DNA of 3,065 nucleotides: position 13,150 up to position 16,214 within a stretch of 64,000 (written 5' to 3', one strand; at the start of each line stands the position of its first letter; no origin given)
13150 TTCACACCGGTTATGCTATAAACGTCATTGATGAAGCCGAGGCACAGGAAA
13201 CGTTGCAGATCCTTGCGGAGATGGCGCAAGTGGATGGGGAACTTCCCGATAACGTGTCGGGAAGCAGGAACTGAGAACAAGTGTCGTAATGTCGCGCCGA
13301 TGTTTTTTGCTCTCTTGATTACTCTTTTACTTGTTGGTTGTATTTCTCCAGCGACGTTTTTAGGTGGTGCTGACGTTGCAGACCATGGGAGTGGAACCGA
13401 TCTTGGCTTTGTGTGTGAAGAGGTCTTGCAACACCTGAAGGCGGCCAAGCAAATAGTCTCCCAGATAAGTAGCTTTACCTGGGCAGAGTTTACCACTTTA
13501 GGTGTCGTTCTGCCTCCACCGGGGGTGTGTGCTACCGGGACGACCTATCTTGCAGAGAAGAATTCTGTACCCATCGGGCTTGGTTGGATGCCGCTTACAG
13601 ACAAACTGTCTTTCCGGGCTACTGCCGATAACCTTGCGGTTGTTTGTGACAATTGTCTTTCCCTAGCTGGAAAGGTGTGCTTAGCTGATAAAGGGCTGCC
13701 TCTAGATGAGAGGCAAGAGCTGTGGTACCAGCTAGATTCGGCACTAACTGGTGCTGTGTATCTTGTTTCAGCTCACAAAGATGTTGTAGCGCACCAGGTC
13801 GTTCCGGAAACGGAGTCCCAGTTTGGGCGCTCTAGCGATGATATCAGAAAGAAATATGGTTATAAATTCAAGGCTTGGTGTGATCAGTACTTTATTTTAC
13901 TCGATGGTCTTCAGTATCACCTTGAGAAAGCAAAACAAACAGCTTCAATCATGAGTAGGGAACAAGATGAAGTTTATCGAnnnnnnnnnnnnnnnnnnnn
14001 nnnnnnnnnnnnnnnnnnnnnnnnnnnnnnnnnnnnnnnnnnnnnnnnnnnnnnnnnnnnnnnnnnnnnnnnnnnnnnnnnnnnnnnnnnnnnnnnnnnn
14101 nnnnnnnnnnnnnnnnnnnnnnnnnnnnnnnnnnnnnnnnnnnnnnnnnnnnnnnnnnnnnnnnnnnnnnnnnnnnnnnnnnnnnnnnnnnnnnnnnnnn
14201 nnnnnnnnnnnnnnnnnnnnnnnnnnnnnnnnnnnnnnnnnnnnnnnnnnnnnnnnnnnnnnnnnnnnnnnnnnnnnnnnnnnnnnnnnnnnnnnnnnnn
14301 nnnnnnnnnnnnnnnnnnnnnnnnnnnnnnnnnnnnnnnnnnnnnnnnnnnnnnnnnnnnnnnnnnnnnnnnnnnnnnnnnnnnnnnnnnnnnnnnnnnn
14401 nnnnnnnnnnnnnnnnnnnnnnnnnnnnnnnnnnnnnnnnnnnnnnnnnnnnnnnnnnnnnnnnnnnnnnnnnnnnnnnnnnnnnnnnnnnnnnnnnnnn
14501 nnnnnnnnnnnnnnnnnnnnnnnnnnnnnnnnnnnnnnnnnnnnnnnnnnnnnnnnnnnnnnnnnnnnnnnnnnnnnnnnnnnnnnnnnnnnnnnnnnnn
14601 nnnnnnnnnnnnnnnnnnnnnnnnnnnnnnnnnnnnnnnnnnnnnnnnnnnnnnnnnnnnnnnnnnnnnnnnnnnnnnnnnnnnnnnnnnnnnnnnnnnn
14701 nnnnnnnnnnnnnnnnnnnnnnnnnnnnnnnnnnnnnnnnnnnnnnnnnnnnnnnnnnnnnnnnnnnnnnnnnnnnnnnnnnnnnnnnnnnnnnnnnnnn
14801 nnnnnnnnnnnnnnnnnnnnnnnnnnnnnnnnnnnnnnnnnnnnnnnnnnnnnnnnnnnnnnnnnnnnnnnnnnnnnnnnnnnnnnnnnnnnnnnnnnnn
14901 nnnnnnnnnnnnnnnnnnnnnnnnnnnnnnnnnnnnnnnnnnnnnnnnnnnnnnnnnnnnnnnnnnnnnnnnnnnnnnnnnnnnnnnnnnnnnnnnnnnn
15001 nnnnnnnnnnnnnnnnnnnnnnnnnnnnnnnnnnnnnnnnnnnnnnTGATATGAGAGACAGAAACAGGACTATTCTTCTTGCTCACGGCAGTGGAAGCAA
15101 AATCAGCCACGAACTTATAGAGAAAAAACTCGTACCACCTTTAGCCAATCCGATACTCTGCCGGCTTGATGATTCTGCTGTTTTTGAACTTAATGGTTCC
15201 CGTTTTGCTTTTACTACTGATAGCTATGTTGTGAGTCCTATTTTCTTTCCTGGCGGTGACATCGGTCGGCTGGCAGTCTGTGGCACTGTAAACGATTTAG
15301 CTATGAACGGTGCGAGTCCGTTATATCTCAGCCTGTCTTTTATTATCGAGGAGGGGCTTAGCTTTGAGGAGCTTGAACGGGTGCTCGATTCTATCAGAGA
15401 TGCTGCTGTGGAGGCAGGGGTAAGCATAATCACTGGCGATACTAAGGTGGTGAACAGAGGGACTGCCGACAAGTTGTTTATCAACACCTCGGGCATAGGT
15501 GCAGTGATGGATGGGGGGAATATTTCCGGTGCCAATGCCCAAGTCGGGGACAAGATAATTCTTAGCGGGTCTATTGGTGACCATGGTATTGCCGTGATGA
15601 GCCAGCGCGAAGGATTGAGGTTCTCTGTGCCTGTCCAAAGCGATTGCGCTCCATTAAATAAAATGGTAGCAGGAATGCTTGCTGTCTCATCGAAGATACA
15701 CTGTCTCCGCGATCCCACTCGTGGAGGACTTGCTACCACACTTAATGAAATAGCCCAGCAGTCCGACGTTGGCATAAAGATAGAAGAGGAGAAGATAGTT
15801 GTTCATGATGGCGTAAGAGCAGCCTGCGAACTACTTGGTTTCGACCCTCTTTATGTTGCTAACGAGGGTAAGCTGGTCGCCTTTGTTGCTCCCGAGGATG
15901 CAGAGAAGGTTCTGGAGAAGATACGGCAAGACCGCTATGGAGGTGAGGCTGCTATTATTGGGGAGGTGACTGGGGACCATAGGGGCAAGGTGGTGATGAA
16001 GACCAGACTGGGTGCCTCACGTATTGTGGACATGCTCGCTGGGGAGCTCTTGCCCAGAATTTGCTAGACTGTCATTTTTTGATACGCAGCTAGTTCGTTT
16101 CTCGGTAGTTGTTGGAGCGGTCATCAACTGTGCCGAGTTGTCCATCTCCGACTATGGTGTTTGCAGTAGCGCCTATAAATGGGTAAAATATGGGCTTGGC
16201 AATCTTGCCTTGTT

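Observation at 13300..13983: Foreign cysteine-rich lipoprotein gene splitting the normally coupled hypC-hypD pair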

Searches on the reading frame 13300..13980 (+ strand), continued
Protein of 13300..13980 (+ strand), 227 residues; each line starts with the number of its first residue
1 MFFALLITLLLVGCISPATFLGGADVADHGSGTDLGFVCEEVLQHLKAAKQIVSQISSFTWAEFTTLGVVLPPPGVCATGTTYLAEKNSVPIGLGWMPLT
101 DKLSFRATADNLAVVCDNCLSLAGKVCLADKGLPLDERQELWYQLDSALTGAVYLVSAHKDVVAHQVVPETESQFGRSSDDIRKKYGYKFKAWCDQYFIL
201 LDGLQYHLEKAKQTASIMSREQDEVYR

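Call 50: search_protein_families(library=pfam, proteins=[P0037], max_evalue=0.01)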
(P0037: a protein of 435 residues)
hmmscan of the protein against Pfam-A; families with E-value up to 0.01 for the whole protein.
P0037 (435 aa): 1 family
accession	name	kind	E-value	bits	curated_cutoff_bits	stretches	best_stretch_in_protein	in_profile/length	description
PF06439.18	3keto-disac_hyd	-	6.3e-07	30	26.8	1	261-431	12-186/187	3-keto-disaccharide hydrolase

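Call 52: find_encoding_contigs(protein=P0001, flank=1500, max_places=8)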
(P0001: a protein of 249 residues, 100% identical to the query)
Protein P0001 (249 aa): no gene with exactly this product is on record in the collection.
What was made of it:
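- Tried and rejected: An exact look-up of the window's own 249-aa database product found no contig (call 52).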

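Call 53: list_cluster_members(proteins=[P0001, P0004, P0007, P0011])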
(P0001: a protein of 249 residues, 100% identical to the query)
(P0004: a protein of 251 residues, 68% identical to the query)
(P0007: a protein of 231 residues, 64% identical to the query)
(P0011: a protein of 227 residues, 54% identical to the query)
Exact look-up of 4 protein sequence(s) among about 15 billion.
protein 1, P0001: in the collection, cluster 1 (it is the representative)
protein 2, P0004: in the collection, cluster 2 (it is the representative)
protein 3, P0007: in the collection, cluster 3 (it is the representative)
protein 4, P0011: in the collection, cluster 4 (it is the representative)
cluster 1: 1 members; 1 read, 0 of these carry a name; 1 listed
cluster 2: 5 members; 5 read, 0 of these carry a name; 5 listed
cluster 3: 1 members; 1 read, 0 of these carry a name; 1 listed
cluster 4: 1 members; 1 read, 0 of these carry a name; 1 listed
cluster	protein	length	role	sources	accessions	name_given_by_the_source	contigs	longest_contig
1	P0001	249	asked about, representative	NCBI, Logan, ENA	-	-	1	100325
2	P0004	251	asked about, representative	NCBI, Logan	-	-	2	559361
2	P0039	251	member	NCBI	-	-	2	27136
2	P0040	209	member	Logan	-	-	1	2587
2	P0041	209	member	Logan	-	-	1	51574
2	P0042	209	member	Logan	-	-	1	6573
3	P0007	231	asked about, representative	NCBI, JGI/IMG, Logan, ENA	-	-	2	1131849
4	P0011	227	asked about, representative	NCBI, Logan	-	-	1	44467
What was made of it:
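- Tried and rejected: Cluster look-ups gave no names or accessions (call 53).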

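Call 54: search_solved_structures(query=A3, max_evalue=10)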
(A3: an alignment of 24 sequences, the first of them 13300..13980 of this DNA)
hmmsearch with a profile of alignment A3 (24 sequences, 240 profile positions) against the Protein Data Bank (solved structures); distinct sequences matched with E-value up to 10: 10.
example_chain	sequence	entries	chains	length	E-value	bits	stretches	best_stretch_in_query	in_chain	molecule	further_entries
6ofp_A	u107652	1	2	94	0.033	16.8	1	194-235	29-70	Protein bicaudal D homolog 2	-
4ytd_A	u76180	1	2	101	0.089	15.4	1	194-234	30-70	Protein bicaudal D homolog 1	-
1mqs_A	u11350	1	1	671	0.25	13.9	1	77-156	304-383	Sly1 Protein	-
9eh1_V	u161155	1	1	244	0.35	13.4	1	162-202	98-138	RNA polymerase II-associated factor 1 homolog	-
9tau_A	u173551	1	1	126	0.42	13.2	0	177-222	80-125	De novo photoenzyme variant ABLE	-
6w6x_A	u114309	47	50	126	0.48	13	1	178-222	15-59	De novo designed ABLE protein | De novo designed ABLE | D-ABLE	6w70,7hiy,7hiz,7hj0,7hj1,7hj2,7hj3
5cyb_A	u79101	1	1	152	0.49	12.9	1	7-43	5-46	Lipoprotein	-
9tas_A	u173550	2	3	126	0.8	12.2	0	177-222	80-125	De novo photoenzyme photoABLE1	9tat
6oee_A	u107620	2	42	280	6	9.4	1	5-50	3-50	Type IV secretion system apparatus protein CagT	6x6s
6x6k_AT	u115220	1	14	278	6.5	9.3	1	5-50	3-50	Cag pathogenicity island protein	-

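Call 55: search_protein_families(library=pfam, alignment_id=A3, max_evalue=0.1)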
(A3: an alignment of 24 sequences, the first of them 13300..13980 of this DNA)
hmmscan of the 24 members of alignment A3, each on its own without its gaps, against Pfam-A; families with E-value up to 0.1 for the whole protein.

A. member 1, window:13300-13980:+ (227 aa): 0 families

B. families by the number of members that match (of 24 scanned): 22 families
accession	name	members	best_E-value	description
PF07303.18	Occludin_ELL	2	0.01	Occludin homology domain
PF09724.14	Dcc1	1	0.0036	Sister chromatid cohesion protein Dcc1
PF24580.1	DUF7607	1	0.0063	Domain of unknown function (DUF7607)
PF24900.1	TRASH_ZMYM4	1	0.0091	Zinc finger MYM-type protein 4-like, TRASH domain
PF17274.7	DUF5339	1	0.019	Family of unknown function (DUF5339)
PF15186.11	TEX13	1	0.021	Testis-expressed sequence 13 protein family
PF15035.11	Rootletin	1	0.021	Ciliary rootlet component, centrosome cohesion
PF05336.19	rhaM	1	0.029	L-rhamnose mutarotase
PF08317.16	Spc7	1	0.033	Spc7 kinetochore protein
PF05008.21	V-SNARE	1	0.033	Vesicle transport v-SNARE protein N-terminus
PF10280.14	Med11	1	0.034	Mediator complex protein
PF14673.11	DUF4459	1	0.035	Domain of unknown function (DUF4459)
PF21655.3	L544_NTransf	1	0.035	L544, nucleotidyltransferase domain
PF23854.1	DUF7217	1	0.048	Domain of unknown function (DUF7217)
PF25660.1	CcFV1_CP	1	0.051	Filamentous dsRNA virus capsid protein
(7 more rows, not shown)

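Call 65: find_encoding_contigs(protein=P0027, flank=5000, max_places=3)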
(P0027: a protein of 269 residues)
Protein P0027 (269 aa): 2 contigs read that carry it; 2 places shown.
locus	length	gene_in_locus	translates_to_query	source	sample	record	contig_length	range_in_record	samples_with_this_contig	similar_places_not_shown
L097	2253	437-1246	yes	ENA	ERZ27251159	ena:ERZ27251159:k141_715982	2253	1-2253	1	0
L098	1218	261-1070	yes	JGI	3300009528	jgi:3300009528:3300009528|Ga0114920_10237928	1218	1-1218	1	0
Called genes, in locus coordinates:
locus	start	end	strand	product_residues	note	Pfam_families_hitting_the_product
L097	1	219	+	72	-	?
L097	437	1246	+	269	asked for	-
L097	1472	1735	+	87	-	-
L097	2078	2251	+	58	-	?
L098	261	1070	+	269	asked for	-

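Call 66: find_encoding_contigs(protein=P0030, flank=5000, max_places=3)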
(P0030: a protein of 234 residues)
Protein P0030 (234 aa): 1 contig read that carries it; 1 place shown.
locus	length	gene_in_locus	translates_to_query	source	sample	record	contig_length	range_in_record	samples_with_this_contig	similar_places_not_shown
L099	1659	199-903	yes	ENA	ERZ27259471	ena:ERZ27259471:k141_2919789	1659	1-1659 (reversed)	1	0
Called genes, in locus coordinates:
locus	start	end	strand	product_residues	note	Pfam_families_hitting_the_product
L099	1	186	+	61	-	?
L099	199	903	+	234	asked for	-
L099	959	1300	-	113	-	PF11969:DcpS_C, PF01230:HIT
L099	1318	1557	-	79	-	PF01037:AsnC_trans_reg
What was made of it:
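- The contigs that place distant members outside hyp operons are short (calls 65, 66).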

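Call 67: find_encoding_contigs(protein=P0034, flank=5000, max_places=3)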
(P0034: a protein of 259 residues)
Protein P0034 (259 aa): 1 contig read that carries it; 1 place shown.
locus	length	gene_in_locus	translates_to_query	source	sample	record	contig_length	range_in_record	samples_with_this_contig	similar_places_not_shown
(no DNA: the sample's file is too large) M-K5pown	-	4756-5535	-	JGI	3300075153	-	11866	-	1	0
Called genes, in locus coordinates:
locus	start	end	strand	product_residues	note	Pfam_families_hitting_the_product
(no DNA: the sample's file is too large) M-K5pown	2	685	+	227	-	?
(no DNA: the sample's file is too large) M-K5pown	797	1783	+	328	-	PF14399:BtrH_N, PF16169:DUF4872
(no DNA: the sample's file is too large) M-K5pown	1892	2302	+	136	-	-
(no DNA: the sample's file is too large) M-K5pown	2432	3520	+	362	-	PF00535:Glycos_transf_2, PF13641:Glyco_tranf_2_3, PF04138:GtrA_DPMS_TM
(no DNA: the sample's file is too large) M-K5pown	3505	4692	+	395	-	PF02366:PMT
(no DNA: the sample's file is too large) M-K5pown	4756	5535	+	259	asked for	-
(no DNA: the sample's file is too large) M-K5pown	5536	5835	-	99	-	-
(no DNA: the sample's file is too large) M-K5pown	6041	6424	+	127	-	PF12840:HTH_20 (weak), PF01022:HTH_5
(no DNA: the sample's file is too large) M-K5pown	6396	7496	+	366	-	PF03773:ArsP_1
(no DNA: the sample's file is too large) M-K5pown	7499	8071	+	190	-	-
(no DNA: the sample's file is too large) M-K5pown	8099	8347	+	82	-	PF13192:Thioredoxin_3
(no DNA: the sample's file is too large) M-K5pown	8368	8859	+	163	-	-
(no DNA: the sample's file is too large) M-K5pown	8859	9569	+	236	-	PF02683:DsbD_TM, PF13386:DsbD_2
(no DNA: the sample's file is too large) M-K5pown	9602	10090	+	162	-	-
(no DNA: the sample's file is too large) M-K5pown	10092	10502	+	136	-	PF00085:Thioredoxin, PF13098:Thioredoxin_2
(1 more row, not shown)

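Call 82: predict_structure(alignment_id=A5)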
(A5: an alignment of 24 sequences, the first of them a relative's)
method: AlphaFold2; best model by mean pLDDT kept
length: 249 residues; sequences in the alignment: 24
mean_pLDDT: 88.5   pTM: 0.79
mean pLDDT of the five models: 88.5, 87.5, 86.2, 85.5, 85.3
residues with pLDDT >= 90: 178; 70-90: 23; 50-70: 47; < 50: 1
segments of 3 or more residues with pLDDT < 50: none
pLDDT, mean of each block of 10 residues (from residue 1): 61 63 58 63 90 98 98 97 89 97 97 96 98 96 69 85 98 98 97 96 98 98 98 97 77
secondary structure, 60 per line:
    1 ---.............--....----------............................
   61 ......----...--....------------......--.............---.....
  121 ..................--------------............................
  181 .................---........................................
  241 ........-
elements in order: H4-16 H19-22 H33-66 E76-79 E92-94 H100-105 E106-108 H109-112 H116-138 H153-197 H201-248

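Call 84: fold_search(model_id=the predicted structure, library=pdb)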
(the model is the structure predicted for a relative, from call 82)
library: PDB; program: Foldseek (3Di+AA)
matches with E <= 10: 361; with E <= 0.001: 0
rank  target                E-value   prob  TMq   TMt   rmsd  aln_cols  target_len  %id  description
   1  6z0c_C                2.6e-03  1.00  0.49  0.60   6.8       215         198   11  Structure of in silico modelled artificial Maquette-3 protein (released 2021-03-17)
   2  6z0c_A                2.9e-03  1.00  0.50  0.61   6.7       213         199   11  Structure of in silico modelled artificial Maquette-3 protein (released 2021-03-17)
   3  6z0c_D                4.3e-03  1.00  0.50  0.62   5.4       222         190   10  Structure of in silico modelled artificial Maquette-3 protein (released 2021-03-17)
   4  6z0c_B                5.0e-03  1.00  0.49  0.60   5.9       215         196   10  Structure of in silico modelled artificial Maquette-3 protein (released 2021-03-17)
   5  5vju                  4.0e-02  1.00  0.49  0.59   5.4       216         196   10  De Novo Photosynthetic Reaction Center Protein Variant Equipped with His-Tyr H-bond, Heme B, and Cd(II) ions (released 2018-04-25)
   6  8d9p                  5.1e-02  1.00  0.47  0.57   5.7       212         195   10  De Novo Photosynthetic Reaction Center Protein Equipped with Heme B and Mn(II) cations (released 2022-09-28)
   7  8d9o                  6.9e-02  1.00  0.46  0.56   7.2       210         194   10  De Novo Photosynthetic Reaction Center Protein in Apo-State (released 2022-09-28)
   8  5vjs                  9.3e-02  1.00  0.48  0.59   6.8       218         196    8  De Novo Photosynthetic Reaction Center Protein Equipped with Heme B, a synthetic Zn porphyrin, and Zn(II) cations (released 2018-04-25)
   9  9bei_A                3.1e-01  0.38  0.24  0.30  11.5       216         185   10  Cryo-EM structure of synthetic claudin-4 complex with Clostridium perfringens enterotoxin C-terminal domain, sFab COP- (released 2024-04-24)
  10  4eei_A                3.4e-01  0.51  0.30  0.20  15.7       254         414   11  Crystal Structure of Adenylosuccinate Lyase from Francisella tularensis Complexed with AMP and Succinate (released 2012-04-18)
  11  8ss4_A                4.1e-01  0.25  0.25  0.14  13.1       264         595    6  Structure of LBD-TMD of AMPA receptor GluA2 in complex with auxiliary subunits TARP gamma-5 and cornichon-2 (apo state (released 2023-09-06)
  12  3o1h_A                4.1e-01  0.13  0.17  0.16  19.9       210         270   13  Crystal Structure of the TorS sensor domain - TorT complex in the presence of TMAO (released 2011-12-21)
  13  4eei_B                4.3e-01  0.47  0.30  0.19  15.3       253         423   11  Crystal Structure of Adenylosuccinate Lyase from Francisella tularensis Complexed with AMP and Succinate (released 2012-04-18)
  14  2yfb_A                4.8e-01  0.23  0.18  0.19  15.2       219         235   12  X-ray structure of McpS ligand binding domain in complex with succinate (released 2012-04-18)
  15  5hw2_C                5.0e-01  0.54  0.30  0.19  12.6       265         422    6  Crystal Structure of Adenylosuccinate Lyase from Francisella tularensis Complexed with fumaric acid (released 2016-02-10)
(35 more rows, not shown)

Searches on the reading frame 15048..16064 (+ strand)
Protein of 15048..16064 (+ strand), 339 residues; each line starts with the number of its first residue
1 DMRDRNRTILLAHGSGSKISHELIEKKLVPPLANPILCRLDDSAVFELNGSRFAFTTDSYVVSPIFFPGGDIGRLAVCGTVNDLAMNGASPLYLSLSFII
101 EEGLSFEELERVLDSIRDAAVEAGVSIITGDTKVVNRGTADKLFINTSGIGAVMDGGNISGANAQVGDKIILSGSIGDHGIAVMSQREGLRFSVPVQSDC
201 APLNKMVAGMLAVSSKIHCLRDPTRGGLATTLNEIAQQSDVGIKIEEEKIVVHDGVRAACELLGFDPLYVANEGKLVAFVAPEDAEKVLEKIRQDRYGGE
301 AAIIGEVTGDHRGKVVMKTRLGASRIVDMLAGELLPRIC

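Call 4: search_protein_families(library=pfam, proteins=[window:15048-16064:+], max_evalue=1)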
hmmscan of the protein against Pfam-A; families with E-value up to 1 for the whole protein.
window:15048-16064:+ (339 aa): 3 families
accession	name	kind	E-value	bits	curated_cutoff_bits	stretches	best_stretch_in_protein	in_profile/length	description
PF02769.27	AIRS_C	-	1.6e-33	116.5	23.1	1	165-317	1-155/156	AIR synthase related protein, C-terminal domain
PF00586.29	AIRS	-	3.9e-24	85.7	24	1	41-153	2-112/112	AIR synthase related protein, N-terminal domain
PF24145.1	K1-lyase_N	-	0.11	13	27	0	161-177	23-39/72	K1 capsule-specific polysaccharide lyase, N-terminal domain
